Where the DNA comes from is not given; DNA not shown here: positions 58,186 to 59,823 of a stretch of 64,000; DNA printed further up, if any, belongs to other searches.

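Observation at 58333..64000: Start of a type VII (ESX-like) secretion locus: divergent eccD and eccC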

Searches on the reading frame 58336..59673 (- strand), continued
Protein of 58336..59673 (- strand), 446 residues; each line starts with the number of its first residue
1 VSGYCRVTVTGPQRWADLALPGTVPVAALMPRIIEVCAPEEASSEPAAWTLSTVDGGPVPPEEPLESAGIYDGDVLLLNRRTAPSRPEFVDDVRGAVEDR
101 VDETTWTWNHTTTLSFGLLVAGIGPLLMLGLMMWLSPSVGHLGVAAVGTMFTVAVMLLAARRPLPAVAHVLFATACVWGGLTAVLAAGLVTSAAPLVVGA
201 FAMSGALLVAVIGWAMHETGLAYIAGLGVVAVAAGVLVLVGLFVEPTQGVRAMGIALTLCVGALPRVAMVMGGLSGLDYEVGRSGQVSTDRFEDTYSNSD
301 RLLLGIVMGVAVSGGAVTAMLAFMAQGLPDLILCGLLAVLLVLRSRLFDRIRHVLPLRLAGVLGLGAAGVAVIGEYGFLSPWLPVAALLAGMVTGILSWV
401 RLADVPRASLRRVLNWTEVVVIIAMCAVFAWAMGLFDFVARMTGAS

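Call 72: find_encoding_contigs(protein=P0295, flank=10000, max_places=1)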
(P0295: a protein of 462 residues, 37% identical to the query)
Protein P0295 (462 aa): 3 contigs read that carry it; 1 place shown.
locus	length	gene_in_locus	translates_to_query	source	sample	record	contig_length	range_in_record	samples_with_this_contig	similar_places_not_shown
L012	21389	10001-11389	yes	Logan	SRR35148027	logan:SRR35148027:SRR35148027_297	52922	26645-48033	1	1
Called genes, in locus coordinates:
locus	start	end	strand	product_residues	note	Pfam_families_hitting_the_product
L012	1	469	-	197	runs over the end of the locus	-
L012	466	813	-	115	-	-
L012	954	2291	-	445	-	PF02878:PGM_PMM_I, PF02879:PGM_PMM_II, PF02880:PGM_PMM_III, PF00408:PGM_PMM_IV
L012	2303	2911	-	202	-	PF00380:Ribosomal_S9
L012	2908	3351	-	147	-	PF00572:Ribosomal_L13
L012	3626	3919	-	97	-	PF06013:WXG100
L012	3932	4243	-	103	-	PF06013:WXG100, PF10824:T7SS_ESX_EspC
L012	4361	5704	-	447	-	-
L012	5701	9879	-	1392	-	PF01580:FtsK_SpoIIIE, PF01935:DUF87 (faint), PF13401:AAA_22 (faint), PF01580:FtsK_SpoIIIE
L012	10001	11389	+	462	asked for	PF08817:YukD, PF19053:EccD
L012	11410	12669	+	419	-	PF00082:Peptidase_S8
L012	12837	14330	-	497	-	-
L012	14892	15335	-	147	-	PF00383:dCMP_cyt_deam_1, PF14437:MafB19-deam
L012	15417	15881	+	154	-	-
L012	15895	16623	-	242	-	PF01416:PseudoU_synth_1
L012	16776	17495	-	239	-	PF01196:Ribosomal_L17, PF27542:ArfC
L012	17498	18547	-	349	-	PF01193:RNA_pol_L, PF01000:RNA_pol_A_bac, PF03118:RNA_pol_A_CTD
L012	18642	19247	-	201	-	PF00163:Ribosomal_S4, PF01479:S4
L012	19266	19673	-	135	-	PF00411:Ribosomal_S11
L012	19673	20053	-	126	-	PF00416:Ribosomal_S13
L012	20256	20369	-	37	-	PF00444:Ribosomal_L36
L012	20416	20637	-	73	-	PF01176:eIF-1a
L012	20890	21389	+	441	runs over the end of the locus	PF05977:MFS_3, PF07690:MFS_1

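Call 73: search_protein_families(library=ncbifam, proteins=[L012:12840-14330:-, L012:4364-5704:-, L012:11410-12666:+], max_evalue=0.01)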
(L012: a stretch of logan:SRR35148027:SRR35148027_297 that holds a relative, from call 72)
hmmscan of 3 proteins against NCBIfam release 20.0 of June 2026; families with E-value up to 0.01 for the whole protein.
L012:12840-14330:- (497 aa): 1 family
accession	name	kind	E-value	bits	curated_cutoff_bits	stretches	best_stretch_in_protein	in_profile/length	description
TIGR03919.1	T7SS_EccB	equivalog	6.4e-62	209.9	154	2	18-406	2-401/457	type VII secretion protein EccB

L012:4364-5704:- (447 aa): 1 family
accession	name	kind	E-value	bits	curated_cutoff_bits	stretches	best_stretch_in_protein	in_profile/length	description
TIGR03931.1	T7SS_Rv3446c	hypoth_equivalog_domain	1.3e-21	77.9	47.6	1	268-444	59-192/194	type VII secretion-associated protein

L012:11410-12666:+ (419 aa): 7 families
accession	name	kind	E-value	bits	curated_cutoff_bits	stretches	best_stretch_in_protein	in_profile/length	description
TIGR03921.1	T7SS_mycosin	equivalog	2.5e-86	290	278.75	1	66-415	10-351/353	type VII secretion-associated serine protease mycosin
TIGR03895.1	protease_PatA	subfamily_domain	1.4e-15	57.1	421.05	1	154-301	37-176/606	PatA/PatG family cyanobactin maturation protease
NF033595.1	denti_PrtP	equivalog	1e-11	44.2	300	1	209-323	365-480/606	dentilisin complex serine proteinase subunit PrtP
NF040553.1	SGO_0316_fam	subfamily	2e-08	32.4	1400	1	104-248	355-499/1486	SGO_0316/SGO_0317 family LPXTG-anchored serine peptidase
NF049966.1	QH_SP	equivalog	1.7e-05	24.3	165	1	156-322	68-212/219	subtilisin-like serine protease QhpE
NF033865.1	fusolisin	equivalog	0.00016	19.9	999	1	282-324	340-382/1006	fusolisin family autotransporter serine protease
NF051851.1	AtpSerPepEprS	equivalog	0.001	17.2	1700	1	280-346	296-366/988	autotransporter serine peptidase EprS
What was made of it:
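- On Canonical T7SSa / ESX-4-type gene cluster: The control EccB is detected at 209.9 bits (call 73). The control mycosin is detected at 290 bits (call 73).
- Closest known: ESX-4, the ancestral mycobacterial/actinobacterial T7SSa. Different: ESX-4 has mycP and eccB right after eccD, and rv3446c plus two Pfam-positive WXG100 genes after eccC (calls 72, 73).
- The ESX-4-like control shows the divergent eccC/eccD arrangement (calls 72, 73). In ESX-4-like loci mycP and eccB do lie close by (calls 72, 73).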

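Call 75: predict_structure(alignment_id=A4)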
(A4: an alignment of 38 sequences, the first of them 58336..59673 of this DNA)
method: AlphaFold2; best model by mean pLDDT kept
length: 446 residues; sequences in the alignment: 38
mean_pLDDT: 87.3   pTM: 0.71
mean pLDDT of the five models: 87.3, 84.6, 81.8, 80.0, 76.9
residues with pLDDT >= 90: 213; 70-90: 209; 50-70: 20; < 50: 4
segments of 3 or more residues with pLDDT < 50: 83-86
pLDDT, mean of each block of 10 residues (from residue 1): 84 89 90 88 81 84 87 88 57 83 76 93 94 92 95 94 89 95 91 83 94 91 93 85 83 89 90 88 90 92 94 92 90 94 89 92 91 88 87 82 60 86 93 86 77
secondary structure, 60 per line:
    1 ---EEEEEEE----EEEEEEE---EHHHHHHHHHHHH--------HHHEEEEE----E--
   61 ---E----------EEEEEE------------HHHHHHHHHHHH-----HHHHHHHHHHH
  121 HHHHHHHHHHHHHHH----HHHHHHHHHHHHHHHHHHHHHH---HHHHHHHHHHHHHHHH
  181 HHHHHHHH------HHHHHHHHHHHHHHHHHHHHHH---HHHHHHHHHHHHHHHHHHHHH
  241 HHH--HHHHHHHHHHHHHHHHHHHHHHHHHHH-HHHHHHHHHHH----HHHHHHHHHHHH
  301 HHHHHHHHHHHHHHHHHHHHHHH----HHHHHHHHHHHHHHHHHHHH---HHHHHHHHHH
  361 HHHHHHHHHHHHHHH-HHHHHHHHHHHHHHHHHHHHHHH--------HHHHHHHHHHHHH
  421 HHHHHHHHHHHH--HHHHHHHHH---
elements in order: E4-10 E15-21 H26-37 E49-53 E75-80 H93-104 H110-135 H140-161 H165-188 H195-216 H220-243 H246-272 H274-284 H289-323 H328-347 H351-375 H377-399 H408-432 H435-443
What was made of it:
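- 59434..59664 (-): EccD N-terminal ubiquitin-like (YukD/EsaB-type) cytoplasmic domain, residues 4-80. The model shows beta-grasp strands 4-10, 15-21, 49-53 and 75-80 plus helix 26-37 (call 75).
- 58378..59346 (-): EccD membrane domain, 11 TM helices, residues ~110-432. Model helices 110-135, 140-161, 165-188, 195-216, 220-243, 246-272, 289-323, 328-347, 351-375, 377-399 and 408-432 (call 75).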

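Call 79: fold_search(model_id=the predicted structure, library=pdb)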
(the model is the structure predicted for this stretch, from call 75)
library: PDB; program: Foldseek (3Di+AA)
matches with E <= 10: 560; with E <= 0.001: 13
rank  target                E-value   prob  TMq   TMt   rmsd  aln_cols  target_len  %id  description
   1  7b9s_5                5.5e-15  1.00  0.72  0.69   6.5       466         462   18  Structure of the mycobacterial ESX-5 Type VII Secretion System hexameric pore complex (released 2021-07-07)
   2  7b9f_D                7.8e-14  1.00  0.56  0.52  15.8       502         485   17  Structure of the mycobacterial ESX-5 Type VII Secretion System hexameric pore complex (released 2021-07-07)
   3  6umm_B                1.4e-13  1.00  0.70  0.70   5.6       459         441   18  A complete structure of the ESX-3 translocon complex (released 2019-10-23)
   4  7b9f_X                3.3e-13  1.00  0.66  0.69   6.3       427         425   19  Structure of the mycobacterial ESX-5 Type VII Secretion System hexameric pore complex (released 2021-07-07)
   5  6umm_C                1.5e-12  1.00  0.57  0.56  16.5       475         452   19  A complete structure of the ESX-3 translocon complex (released 2019-10-23)
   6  7np7_D1               1.9e-12  1.00  0.57  0.53  16.3       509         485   15  Structure of an intact ESX-5 inner membrane complex, Composite C1 model (released 2021-06-02)
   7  6sgw_B                2.4e-12  1.00  0.67  0.69   5.9       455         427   19  Structure of the ESX-3 core complex (released 2019-10-09)
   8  6sgw_C                5.6e-12  1.00  0.56  0.56  16.4       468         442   18  Structure of the ESX-3 core complex (released 2019-10-09)
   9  6sgx_C                7.2e-12  1.00  0.55  0.56  16.2       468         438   19  Structure of protomer 1 of the ESX-3 core complex (released 2019-10-09)
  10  6sgx_B                1.2e-11  1.00  0.66  0.68   5.8       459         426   20  Structure of protomer 1 of the ESX-3 core complex (released 2019-10-09)
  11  7np7_D2               2.0e-11  1.00  0.63  0.69   5.5       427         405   17  Structure of an intact ESX-5 inner membrane complex, Composite C1 model (released 2021-06-02)
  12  7np7_D4               2.1e-11  1.00  0.61  0.65   6.0       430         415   16  Structure of an intact ESX-5 inner membrane complex, Composite C1 model (released 2021-06-02)
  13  6sgz_E                2.9e-11  1.00  0.65  0.67   6.0       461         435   19  Structure of protomer 2 of the ESX-3 core complex (released 2019-10-09)
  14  7npt_D8               2.0e-03  1.00  0.17  0.66   4.6       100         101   24  Cytosolic bridge of an intact ESX-5 inner membrane complex (released 2021-05-26)
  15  8tyx_A                3.0e-03  1.00  0.17  0.81   2.2        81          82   12  Structure of a bacterial Ubl-deubiquitinase complex (form 1) (released 2024-06-12)
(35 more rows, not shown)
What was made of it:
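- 59434..59664 (-): Fold matches include the EccD5 and EccD1 Ubl domains and SUMO/ubiquitin (call 79).
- On EccD (TIGR03920 / PF08817 + PF19053): The 13 best PDB hits are all EccD3/EccD5 chains (E 5.5e-15 to 2.9e-11) (calls 75, 79).
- Closest known: ESX-3 / ESX-5 membrane complexes. Same: The EccD model superposes over its whole length (TM 0.66-0.72, E down to 5.5e-15, call 79).
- The EccD fold matches ESX-3/5 EccD (calls 75, 79).
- Tried and rejected: The fold search did (call 79).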

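Call 84: find_encoding_contigs(protein=P0245, flank=10000, max_places=1)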
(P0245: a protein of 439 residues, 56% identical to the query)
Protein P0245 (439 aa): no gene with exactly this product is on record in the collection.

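Call 85: find_encoding_contigs(protein=P0255, flank=10000, max_places=1)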
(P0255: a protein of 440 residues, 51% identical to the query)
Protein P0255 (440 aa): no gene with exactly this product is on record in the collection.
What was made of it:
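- Tried and rejected: Two further look-ups, for N. gilva and Thermobifida, also failed (calls 84, 85).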
